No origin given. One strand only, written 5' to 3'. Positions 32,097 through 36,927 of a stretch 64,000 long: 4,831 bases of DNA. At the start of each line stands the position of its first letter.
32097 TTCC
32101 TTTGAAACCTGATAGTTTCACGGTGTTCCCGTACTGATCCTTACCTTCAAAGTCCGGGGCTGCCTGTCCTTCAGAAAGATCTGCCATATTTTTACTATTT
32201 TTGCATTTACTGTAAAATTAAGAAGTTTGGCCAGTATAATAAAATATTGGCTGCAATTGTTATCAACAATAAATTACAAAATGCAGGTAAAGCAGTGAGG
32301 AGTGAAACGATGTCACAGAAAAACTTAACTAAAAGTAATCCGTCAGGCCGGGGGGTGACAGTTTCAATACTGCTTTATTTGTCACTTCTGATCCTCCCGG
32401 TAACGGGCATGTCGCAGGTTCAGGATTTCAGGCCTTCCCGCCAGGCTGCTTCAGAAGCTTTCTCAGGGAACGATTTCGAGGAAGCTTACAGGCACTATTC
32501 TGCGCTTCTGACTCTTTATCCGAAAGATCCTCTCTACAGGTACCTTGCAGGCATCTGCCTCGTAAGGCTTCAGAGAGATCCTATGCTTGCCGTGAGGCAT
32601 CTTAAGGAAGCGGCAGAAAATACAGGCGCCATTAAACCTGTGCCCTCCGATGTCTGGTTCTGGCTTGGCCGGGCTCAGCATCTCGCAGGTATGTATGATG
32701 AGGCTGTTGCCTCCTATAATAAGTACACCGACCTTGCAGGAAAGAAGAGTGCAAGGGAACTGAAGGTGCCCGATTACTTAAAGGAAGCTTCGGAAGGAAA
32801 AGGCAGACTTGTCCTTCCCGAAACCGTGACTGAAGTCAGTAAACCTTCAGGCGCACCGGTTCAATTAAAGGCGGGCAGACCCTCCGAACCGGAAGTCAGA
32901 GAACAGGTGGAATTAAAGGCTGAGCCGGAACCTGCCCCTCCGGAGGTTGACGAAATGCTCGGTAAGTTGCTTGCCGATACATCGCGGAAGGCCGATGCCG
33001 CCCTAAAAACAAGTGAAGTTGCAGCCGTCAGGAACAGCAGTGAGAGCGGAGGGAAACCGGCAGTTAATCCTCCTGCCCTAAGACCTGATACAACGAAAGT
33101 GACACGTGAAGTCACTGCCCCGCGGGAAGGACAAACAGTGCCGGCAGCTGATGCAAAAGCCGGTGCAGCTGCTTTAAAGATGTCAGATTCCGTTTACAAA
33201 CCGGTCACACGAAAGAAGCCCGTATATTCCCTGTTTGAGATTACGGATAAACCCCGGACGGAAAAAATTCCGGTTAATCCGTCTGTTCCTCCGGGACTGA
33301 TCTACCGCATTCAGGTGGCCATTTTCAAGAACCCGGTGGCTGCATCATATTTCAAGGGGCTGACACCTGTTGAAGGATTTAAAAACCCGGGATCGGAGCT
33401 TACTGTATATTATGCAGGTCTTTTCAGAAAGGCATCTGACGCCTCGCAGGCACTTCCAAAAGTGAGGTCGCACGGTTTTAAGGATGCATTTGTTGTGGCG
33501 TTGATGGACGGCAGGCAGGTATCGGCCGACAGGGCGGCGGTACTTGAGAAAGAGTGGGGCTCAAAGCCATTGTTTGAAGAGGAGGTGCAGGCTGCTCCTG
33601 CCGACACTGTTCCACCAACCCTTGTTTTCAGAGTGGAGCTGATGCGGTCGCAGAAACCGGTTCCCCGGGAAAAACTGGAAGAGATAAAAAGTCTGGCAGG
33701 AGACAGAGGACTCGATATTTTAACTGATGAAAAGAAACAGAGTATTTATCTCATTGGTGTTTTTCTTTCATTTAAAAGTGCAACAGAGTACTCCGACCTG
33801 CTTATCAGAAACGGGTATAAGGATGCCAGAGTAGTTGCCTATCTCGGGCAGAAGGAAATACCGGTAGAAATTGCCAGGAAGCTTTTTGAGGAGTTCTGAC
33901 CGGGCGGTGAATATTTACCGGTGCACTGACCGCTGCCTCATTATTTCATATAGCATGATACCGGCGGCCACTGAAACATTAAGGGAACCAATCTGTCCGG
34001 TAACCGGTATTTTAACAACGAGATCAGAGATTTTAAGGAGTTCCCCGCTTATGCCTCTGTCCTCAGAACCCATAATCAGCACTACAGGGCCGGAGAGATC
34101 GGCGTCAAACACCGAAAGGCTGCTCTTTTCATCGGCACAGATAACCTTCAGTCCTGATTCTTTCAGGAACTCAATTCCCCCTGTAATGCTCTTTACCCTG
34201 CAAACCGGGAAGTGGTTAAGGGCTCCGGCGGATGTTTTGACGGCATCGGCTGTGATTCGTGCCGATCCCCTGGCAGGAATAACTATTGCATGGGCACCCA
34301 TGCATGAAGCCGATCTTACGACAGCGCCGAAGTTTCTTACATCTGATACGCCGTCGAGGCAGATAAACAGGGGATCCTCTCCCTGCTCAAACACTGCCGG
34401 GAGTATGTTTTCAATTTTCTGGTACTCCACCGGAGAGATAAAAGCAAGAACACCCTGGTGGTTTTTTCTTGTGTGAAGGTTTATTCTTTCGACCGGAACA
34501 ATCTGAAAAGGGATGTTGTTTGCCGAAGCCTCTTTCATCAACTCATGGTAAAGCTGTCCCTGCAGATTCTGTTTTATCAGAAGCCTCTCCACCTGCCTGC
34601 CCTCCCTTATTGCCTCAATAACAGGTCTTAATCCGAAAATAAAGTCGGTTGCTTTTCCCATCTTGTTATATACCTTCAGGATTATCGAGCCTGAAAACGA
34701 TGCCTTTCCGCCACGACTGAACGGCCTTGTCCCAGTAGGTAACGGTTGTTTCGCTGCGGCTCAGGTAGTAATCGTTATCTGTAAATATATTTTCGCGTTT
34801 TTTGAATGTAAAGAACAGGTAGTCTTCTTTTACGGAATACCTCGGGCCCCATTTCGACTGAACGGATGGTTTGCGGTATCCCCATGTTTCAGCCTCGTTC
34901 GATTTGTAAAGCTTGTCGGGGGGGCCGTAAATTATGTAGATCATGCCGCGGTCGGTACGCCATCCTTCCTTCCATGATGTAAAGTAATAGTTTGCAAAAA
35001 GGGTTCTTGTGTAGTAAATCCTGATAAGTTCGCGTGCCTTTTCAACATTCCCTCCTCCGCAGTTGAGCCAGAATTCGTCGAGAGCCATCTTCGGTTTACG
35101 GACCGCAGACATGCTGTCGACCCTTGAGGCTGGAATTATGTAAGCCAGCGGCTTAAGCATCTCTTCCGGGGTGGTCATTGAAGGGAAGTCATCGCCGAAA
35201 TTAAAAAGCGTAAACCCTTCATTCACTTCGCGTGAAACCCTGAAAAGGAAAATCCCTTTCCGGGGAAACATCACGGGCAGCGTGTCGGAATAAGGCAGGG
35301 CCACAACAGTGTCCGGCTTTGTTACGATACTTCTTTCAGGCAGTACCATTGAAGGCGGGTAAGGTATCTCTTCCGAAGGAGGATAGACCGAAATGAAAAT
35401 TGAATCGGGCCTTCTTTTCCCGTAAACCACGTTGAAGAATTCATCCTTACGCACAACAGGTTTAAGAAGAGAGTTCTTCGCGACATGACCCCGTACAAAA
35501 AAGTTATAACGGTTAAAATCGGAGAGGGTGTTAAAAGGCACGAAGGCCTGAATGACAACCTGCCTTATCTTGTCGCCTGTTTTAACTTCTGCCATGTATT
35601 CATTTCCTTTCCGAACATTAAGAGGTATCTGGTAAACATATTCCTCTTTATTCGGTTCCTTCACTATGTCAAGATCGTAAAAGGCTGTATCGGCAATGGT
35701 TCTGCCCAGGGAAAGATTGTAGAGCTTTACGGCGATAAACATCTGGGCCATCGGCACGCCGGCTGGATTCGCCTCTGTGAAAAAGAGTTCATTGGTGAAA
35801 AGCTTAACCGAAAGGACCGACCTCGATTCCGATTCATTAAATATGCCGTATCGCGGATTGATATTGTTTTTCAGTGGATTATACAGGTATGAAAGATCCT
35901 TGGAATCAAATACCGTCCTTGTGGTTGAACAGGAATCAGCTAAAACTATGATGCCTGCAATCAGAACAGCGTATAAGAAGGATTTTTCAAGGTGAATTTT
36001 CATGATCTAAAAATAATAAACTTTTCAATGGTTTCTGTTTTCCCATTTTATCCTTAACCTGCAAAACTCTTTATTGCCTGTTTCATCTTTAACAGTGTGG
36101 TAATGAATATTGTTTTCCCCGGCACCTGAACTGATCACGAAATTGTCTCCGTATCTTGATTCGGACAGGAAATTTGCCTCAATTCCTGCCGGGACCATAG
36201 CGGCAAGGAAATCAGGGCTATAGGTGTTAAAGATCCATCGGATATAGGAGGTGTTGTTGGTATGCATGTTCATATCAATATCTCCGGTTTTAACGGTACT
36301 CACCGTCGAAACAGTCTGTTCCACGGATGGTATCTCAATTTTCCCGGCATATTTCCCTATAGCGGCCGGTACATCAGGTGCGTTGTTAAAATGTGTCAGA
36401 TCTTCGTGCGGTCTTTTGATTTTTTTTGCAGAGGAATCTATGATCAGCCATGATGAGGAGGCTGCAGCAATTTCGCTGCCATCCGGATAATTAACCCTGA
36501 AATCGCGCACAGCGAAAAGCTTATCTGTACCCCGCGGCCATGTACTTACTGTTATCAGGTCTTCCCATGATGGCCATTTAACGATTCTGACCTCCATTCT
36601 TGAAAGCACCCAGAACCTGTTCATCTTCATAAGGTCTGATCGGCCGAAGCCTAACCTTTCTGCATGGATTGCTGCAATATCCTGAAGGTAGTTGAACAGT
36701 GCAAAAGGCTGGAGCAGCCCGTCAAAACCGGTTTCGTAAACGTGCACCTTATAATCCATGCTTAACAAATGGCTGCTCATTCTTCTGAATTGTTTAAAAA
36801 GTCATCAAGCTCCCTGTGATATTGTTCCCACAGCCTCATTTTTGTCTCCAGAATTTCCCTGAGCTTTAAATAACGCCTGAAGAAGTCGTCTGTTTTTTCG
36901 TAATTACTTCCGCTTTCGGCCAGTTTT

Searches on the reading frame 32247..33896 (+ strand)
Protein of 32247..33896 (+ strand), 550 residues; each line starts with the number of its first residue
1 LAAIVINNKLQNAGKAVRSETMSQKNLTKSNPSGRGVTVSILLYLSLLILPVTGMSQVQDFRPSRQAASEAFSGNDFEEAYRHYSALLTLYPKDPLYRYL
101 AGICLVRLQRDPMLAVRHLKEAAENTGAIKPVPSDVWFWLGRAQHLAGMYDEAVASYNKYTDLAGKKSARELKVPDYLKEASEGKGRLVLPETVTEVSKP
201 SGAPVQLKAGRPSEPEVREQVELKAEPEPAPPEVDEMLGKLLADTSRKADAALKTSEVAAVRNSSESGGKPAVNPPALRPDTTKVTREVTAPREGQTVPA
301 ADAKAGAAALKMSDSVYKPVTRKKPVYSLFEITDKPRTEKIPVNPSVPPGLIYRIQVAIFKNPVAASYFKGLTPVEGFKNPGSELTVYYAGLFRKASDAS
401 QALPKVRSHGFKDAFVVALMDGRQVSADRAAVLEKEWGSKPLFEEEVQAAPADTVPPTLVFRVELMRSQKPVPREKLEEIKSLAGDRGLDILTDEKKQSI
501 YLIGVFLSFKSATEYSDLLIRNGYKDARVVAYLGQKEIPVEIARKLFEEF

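Call 54: search_protein_families(library=pfam, proteins=[window:32247-33896:+], max_evalue=0.0001)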
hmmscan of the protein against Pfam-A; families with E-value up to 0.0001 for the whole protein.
window:32247-33896:+ (550 aa): 5 families
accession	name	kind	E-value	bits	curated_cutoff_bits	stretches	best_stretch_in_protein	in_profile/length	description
PF13432.12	TPR_16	-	8.4e-11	42.5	32.7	1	109-163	10-60/65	Tetratricopeptide repeat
PF07719.23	TPR_2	-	7.1e-07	29.3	27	0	135-163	2-30/34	Tetratricopeptide repeat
PF13174.12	TPR_6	-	1.6e-05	25.7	26.3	0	135-161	1-27/33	Tetratricopeptide repeat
PF00515.34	TPR_1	-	3.4e-05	23.9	27.8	0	135-159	2-26/34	Tetratricopeptide repeat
PF13428.12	TPR_14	-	3.5e-05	24.5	23.5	0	66-102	6-42/44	Tetratricopeptide repeat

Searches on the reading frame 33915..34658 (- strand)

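Call 54: search_protein_families(library=pfam, proteins=[window:33915-34658:-], max_evalue=0.0001)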
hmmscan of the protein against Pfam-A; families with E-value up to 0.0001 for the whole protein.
window:33915-34658:- (247 aa): 2 families
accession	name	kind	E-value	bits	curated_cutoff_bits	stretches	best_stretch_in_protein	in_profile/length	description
PF00588.24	SpoU_methylase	-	5.1e-38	130.8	29.7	1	97-237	2-142/142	SpoU rRNA Methylase family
PF08032.17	SpoU_sub_bind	-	7.8e-18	65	22.8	1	6-80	1-76/76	RNA 2'-O ribose methyltransferase substrate binding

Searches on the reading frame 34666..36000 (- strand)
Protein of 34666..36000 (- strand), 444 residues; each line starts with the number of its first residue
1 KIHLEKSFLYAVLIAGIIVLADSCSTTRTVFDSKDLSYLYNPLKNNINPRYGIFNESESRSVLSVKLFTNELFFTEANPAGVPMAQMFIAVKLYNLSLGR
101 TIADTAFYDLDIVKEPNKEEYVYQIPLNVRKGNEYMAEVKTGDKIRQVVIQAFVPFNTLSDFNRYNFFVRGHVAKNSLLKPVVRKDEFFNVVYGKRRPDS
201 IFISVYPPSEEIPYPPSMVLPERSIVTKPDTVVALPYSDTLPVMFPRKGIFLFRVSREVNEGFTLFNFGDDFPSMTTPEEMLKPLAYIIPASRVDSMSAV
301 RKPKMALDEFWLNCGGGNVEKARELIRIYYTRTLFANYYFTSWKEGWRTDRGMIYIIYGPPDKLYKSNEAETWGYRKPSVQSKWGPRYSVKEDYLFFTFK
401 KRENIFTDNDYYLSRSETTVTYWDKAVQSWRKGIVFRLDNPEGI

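Call 54: search_protein_families(library=pfam, proteins=[window:34666-36000:-], max_evalue=0.0001)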
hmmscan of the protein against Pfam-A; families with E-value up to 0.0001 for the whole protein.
window:34666-36000:- (444 aa): 1 family
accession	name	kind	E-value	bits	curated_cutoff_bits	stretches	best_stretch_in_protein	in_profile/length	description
PF20094.4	GWxTD_dom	-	5.1e-47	160.3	26.9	1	249-432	1-172/172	GWxTD domain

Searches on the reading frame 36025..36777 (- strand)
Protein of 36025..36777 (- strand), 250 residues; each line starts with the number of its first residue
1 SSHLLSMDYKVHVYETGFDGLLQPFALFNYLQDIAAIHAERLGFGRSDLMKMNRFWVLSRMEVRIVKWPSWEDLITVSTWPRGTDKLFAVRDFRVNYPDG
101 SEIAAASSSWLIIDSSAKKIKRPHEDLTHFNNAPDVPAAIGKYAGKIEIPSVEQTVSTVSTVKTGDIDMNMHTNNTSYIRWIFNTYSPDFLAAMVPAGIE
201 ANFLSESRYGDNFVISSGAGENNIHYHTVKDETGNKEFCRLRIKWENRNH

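Call 54: search_protein_families(library=pfam, proteins=[window:36025-36777:-], max_evalue=0.0001)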
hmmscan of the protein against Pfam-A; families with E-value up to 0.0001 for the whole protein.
window:36025-36777:- (250 aa): 2 families
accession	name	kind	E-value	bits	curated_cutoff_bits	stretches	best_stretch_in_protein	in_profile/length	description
PF01643.23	Acyl-ACP_TE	-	2.5e-27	95.6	23.7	1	6-128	5-128/131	Acyl-ACP thioesterase N-terminal domain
PF20791.3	Acyl-ACP_TE_C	-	1.7e-12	47.9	21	1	154-246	6-100/101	Acyl-ACP thioesterase C-terminal domain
